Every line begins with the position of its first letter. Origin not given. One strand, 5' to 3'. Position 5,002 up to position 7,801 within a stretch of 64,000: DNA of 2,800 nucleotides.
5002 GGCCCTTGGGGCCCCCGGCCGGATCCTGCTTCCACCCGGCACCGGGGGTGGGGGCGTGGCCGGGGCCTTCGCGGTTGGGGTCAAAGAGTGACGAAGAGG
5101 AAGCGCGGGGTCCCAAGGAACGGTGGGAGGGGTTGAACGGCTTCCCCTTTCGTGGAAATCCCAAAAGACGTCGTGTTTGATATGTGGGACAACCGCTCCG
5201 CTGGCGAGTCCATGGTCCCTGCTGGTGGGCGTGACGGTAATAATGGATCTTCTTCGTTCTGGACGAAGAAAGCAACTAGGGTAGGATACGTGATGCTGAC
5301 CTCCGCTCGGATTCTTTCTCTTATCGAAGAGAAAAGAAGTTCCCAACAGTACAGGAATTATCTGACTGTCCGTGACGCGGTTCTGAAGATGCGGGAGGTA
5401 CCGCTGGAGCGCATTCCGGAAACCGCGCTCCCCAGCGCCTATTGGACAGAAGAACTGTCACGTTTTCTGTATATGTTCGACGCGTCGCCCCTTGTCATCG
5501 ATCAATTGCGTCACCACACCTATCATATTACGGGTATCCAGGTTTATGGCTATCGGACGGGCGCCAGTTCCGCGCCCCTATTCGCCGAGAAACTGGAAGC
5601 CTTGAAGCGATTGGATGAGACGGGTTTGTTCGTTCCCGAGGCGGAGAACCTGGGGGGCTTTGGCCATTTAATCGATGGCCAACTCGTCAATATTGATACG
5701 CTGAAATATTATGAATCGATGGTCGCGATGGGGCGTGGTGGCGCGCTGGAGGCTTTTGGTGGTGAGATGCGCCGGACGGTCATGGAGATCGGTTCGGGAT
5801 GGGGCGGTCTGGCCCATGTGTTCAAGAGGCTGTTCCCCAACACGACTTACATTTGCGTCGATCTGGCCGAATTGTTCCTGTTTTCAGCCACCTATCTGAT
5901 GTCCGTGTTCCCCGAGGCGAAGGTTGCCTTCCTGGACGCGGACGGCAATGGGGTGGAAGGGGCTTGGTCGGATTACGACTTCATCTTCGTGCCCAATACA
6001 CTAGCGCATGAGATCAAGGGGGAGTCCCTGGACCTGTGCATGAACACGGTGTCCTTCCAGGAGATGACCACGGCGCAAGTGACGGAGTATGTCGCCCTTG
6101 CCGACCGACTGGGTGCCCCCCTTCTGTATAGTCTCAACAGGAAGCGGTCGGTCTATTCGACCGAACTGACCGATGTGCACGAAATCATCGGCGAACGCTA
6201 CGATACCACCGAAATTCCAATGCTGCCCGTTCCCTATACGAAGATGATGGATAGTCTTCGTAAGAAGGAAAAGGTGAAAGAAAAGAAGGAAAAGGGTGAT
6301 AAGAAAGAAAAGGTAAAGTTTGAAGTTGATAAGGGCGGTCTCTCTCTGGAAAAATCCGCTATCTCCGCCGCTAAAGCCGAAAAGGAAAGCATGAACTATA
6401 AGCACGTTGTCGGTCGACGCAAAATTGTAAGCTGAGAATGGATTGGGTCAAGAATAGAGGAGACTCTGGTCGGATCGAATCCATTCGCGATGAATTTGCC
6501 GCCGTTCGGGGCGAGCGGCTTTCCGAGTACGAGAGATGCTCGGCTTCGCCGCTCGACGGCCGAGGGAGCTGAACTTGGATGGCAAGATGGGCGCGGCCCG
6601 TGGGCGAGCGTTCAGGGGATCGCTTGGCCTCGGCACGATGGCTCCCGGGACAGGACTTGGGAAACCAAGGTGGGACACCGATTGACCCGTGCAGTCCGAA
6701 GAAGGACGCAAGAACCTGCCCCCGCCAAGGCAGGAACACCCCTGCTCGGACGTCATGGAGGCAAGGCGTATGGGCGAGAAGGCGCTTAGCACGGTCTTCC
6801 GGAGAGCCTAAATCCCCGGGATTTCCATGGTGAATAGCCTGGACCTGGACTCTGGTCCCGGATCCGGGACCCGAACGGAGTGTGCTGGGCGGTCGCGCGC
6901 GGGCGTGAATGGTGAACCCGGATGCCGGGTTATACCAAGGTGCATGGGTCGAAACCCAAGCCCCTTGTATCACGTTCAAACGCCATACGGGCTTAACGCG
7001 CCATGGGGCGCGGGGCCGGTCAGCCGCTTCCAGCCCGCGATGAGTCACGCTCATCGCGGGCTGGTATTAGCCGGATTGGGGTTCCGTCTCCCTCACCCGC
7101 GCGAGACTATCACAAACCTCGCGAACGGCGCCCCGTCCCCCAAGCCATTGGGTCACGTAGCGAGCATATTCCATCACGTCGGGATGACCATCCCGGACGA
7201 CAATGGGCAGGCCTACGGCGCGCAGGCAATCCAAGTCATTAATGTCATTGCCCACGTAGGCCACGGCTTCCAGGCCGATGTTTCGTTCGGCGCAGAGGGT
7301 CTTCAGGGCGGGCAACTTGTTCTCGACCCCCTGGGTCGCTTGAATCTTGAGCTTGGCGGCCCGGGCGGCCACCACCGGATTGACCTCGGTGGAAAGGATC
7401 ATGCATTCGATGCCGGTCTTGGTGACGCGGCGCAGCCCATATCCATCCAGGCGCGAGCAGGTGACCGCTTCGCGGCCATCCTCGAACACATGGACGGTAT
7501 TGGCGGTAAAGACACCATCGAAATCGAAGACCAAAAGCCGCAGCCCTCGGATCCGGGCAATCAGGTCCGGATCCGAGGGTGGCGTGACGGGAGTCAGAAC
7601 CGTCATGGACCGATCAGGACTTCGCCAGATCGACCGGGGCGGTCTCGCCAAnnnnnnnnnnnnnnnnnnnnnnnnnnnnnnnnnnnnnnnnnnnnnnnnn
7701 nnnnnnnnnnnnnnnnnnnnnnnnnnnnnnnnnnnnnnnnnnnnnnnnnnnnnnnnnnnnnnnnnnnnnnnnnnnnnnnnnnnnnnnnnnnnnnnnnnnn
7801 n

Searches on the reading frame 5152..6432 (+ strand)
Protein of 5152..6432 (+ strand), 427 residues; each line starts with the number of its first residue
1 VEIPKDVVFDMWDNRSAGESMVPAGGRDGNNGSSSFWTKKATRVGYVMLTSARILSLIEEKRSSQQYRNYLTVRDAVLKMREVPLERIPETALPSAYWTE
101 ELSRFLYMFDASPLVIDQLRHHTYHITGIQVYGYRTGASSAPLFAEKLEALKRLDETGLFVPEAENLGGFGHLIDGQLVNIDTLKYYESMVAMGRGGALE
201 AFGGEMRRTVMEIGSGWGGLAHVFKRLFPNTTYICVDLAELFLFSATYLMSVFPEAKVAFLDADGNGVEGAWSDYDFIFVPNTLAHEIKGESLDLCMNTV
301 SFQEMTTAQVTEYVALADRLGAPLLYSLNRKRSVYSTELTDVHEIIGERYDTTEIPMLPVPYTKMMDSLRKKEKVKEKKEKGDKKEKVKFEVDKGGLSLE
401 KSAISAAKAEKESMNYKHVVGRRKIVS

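Call 8: search_protein_families(library=pfam, proteins=[window:5152-6432:+], max_evalue=0.001)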
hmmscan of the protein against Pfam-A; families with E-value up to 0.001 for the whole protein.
window:5152-6432:+ (427 aa): 2 families
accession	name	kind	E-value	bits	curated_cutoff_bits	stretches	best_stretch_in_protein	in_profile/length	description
PF08242.18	Methyltransf_12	-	7.7e-05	23.8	30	1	211-286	1-77/98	Methyltransferase domain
PF13649.12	Methyltransf_25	-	9.6e-05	23.4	27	1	210-293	1-82/97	Methyltransferase domain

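Call 42: search_protein_families(library=ncbifam, proteins=[window:5152-6432:+], max_evalue=0.01)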
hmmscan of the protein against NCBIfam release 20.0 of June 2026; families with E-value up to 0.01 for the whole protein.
window:5152-6432:+ (427 aa): 2 families
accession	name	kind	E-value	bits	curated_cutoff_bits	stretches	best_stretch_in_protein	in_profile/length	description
TIGR04371.1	methyltran_NanM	subfamily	9.3e-31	107.4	44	1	174-326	122-270/273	putative sugar O-methyltransferase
TIGR02072.1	BioC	equivalog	0.0084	15.9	184.95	0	207-279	35-102/244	malonyl-ACP O-methyltransferase BioC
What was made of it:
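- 5152..6435 (+): NanM-type putative sugar O-methyltransferase, 60 bp downstream of ORF A. TIGR04371 at 107 bits, above the 44 cut-off (call 42).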

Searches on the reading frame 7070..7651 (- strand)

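Call 62: search_protein_families(library=pfam, proteins=[window:7070-7651:-], max_evalue=0.01)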
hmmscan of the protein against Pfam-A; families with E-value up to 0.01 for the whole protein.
window:7070-7651:- (194 aa): 1 family
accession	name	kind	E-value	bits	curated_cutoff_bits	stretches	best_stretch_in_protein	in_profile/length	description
PF08282.18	Hydrolase_3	-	2.1e-08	34.7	20.9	1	111-168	187-244/255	haloacid dehalogenase-like hydrolase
